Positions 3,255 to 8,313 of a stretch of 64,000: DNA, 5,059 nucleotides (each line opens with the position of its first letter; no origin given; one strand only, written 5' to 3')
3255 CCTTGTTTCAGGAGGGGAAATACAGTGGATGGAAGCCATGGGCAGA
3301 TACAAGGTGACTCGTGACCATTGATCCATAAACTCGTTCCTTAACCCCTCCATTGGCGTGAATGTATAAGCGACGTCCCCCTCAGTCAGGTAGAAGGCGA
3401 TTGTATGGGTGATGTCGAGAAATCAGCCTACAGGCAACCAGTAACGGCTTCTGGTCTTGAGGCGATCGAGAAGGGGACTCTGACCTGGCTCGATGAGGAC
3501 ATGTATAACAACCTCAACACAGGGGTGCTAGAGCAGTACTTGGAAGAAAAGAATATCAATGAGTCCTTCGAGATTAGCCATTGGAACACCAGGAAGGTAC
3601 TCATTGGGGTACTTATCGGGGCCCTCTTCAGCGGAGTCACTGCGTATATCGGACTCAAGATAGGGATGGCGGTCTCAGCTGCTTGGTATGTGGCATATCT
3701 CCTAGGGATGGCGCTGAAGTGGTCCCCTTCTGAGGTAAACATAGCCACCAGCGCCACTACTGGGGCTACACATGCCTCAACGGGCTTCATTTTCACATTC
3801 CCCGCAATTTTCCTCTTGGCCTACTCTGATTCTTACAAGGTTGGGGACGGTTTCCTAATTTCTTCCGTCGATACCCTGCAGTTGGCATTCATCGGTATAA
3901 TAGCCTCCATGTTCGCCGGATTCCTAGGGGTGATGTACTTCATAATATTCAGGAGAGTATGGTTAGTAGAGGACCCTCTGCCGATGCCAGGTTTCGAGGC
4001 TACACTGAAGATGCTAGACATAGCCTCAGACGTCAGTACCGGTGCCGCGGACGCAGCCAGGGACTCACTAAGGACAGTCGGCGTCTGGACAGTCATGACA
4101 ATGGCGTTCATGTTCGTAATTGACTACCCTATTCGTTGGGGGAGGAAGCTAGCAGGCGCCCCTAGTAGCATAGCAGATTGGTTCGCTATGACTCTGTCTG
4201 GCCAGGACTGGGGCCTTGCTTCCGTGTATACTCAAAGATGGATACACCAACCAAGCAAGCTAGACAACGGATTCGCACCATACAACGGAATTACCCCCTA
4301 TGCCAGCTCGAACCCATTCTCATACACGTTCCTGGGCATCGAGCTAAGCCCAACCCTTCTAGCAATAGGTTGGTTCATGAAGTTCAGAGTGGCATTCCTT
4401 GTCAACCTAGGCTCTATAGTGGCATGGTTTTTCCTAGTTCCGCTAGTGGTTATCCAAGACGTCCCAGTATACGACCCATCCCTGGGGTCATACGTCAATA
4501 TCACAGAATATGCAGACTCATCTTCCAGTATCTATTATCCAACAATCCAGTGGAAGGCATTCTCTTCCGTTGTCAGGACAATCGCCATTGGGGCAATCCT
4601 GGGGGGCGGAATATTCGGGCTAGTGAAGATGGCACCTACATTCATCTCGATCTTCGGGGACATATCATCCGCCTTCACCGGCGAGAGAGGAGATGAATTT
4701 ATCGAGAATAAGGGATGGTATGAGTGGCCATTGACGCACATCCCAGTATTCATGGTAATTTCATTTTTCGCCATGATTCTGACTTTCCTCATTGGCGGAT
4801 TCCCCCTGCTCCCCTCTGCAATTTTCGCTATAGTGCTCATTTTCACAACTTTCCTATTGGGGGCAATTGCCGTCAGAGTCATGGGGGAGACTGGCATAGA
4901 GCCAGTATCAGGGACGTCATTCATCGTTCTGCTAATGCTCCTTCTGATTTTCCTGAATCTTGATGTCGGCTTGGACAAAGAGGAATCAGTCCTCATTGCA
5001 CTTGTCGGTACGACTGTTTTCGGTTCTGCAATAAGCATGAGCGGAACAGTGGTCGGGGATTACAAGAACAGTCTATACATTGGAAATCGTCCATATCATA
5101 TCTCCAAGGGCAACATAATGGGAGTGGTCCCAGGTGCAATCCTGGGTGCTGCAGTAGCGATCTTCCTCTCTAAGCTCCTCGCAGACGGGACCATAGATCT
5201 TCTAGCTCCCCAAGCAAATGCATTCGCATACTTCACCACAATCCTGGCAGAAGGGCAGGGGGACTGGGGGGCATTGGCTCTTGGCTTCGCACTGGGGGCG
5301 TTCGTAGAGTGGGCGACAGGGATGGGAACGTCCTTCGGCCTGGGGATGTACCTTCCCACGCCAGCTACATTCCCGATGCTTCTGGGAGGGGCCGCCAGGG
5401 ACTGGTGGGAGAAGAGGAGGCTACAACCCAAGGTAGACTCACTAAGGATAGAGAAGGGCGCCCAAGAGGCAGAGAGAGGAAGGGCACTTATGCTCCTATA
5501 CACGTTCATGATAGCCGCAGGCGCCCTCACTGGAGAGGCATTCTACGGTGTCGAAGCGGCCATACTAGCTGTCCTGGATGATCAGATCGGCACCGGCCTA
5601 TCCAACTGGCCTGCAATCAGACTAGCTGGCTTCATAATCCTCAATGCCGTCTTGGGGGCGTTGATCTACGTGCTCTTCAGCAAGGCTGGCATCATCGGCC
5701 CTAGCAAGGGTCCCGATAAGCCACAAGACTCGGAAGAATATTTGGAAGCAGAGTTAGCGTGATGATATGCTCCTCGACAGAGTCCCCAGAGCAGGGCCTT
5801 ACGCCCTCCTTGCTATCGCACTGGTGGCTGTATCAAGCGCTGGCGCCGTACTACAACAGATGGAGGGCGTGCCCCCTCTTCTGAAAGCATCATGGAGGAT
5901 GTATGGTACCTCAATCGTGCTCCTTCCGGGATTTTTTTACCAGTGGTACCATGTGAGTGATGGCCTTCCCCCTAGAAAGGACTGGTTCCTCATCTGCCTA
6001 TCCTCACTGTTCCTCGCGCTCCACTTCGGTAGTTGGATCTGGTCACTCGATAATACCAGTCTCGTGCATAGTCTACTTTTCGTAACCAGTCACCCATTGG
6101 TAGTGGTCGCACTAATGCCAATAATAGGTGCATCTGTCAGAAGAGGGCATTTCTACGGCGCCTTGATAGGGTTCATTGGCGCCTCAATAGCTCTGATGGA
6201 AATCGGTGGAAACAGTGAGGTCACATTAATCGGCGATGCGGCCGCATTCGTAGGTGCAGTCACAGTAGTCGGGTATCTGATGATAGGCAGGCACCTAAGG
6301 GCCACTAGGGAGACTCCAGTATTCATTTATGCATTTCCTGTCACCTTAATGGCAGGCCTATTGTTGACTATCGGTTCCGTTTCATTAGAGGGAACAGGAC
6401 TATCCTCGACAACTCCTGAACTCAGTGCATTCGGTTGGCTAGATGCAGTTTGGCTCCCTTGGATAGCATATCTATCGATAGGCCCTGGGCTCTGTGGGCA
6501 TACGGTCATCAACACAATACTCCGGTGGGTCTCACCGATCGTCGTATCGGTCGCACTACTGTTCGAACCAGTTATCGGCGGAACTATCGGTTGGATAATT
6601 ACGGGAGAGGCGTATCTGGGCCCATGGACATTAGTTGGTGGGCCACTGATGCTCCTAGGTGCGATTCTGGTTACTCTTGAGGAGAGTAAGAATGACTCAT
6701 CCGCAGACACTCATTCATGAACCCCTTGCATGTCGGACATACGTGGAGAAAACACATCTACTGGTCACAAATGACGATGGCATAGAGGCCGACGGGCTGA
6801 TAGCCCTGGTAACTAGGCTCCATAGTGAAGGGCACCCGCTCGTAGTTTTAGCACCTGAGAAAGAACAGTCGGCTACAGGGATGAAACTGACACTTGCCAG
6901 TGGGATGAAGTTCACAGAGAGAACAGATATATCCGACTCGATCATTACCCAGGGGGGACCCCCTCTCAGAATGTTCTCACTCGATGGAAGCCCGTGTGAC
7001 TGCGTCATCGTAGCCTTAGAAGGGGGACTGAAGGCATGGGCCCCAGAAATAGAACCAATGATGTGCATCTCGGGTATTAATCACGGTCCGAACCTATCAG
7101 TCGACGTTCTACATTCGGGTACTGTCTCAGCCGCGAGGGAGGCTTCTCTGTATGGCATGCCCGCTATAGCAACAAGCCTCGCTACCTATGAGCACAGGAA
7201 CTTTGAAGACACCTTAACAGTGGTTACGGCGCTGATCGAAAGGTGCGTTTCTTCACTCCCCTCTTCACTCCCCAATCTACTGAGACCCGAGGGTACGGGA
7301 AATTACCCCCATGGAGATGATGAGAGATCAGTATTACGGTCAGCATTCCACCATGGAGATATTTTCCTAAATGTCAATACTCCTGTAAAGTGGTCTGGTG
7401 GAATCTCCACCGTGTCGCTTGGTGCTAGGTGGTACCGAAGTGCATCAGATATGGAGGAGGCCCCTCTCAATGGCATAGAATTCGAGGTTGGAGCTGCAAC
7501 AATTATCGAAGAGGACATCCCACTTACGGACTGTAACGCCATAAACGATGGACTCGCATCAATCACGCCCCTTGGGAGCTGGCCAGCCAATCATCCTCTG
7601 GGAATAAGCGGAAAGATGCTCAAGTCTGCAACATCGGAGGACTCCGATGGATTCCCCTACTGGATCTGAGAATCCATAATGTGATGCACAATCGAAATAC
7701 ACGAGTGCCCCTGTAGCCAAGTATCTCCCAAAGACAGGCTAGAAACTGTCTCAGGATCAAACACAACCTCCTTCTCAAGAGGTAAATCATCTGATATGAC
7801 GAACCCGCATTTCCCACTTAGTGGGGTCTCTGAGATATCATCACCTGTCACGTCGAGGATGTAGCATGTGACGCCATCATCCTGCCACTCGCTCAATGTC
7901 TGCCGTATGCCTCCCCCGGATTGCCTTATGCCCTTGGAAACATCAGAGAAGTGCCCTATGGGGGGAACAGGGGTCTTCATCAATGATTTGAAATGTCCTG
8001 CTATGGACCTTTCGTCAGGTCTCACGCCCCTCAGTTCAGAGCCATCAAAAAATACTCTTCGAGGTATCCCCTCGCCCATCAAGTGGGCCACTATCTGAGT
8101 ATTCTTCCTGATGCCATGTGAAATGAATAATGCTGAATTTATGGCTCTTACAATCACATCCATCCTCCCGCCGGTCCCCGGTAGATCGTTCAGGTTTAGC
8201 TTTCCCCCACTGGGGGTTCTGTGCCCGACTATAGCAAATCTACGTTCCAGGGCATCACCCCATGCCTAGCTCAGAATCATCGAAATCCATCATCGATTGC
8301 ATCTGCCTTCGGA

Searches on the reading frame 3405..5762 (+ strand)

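Call 18: search_protein_families(library=pfam, proteins=[window:3405-5762:+], max_evalue=0.001)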
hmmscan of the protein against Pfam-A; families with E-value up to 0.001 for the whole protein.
window:3405-5762:+ (785 aa): 1 family
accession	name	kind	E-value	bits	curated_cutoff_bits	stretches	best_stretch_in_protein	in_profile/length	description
PF03169.20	OPT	-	3.6e-38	132.1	25.8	1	60-721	2-622/623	OPT oligopeptide transporter protein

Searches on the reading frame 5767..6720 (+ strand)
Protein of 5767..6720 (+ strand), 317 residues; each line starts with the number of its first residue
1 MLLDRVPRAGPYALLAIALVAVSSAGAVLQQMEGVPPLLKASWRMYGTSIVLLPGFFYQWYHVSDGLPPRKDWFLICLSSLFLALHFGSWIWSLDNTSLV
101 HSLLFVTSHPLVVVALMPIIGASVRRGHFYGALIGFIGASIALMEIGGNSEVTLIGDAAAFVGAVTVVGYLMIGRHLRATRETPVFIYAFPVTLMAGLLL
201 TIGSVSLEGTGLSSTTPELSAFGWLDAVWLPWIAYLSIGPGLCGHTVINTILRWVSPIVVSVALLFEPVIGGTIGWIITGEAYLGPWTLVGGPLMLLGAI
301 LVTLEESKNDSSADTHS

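Call 18: search_protein_families(library=pfam, proteins=[window:5767-6720:+], max_evalue=0.001)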
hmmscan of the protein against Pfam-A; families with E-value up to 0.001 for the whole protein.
window:5767-6720:+ (317 aa): 1 family
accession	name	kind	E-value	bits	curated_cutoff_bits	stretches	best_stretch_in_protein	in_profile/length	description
PF00892.27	EamA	-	4.7e-15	56.5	28.2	2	14-142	6-133/135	EamA-like transporter family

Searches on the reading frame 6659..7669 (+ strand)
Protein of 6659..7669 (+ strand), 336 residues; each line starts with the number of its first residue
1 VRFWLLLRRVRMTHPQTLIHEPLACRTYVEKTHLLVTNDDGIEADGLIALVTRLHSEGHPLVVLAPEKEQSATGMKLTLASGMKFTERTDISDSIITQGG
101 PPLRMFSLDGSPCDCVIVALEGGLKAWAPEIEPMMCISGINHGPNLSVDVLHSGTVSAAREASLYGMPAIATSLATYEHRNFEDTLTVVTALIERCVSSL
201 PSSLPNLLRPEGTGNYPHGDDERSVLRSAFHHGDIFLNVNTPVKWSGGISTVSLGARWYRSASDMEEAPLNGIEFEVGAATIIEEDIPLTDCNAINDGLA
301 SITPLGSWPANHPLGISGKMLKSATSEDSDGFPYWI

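Call 18: search_protein_families(library=pfam, proteins=[window:6659-7669:+], max_evalue=0.001)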
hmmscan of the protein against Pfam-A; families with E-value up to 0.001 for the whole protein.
window:6659-7669:+ (336 aa): 1 family
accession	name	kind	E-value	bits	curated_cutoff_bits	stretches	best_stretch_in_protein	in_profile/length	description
PF01975.23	SurE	-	5.5e-44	150.7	22.1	1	35-249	2-174/189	Survival protein SurE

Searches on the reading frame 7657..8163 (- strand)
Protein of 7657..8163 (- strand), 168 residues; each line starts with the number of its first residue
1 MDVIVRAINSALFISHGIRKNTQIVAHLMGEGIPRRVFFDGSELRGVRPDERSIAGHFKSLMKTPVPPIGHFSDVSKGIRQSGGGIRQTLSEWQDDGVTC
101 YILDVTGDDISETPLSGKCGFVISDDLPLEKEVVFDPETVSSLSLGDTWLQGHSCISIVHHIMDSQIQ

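Call 18: search_protein_families(library=pfam, proteins=[window:7657-8163:-], max_evalue=0.001)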
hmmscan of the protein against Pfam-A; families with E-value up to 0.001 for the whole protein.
window:7657-8163:- (168 aa): 1 family
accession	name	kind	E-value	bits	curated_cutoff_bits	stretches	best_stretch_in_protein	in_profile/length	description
PF04013.17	Methyltrn_RNA_2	-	1.2e-23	84.4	25.5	1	1-166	29-196/198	Putative SAM-dependent RNA methyltransferase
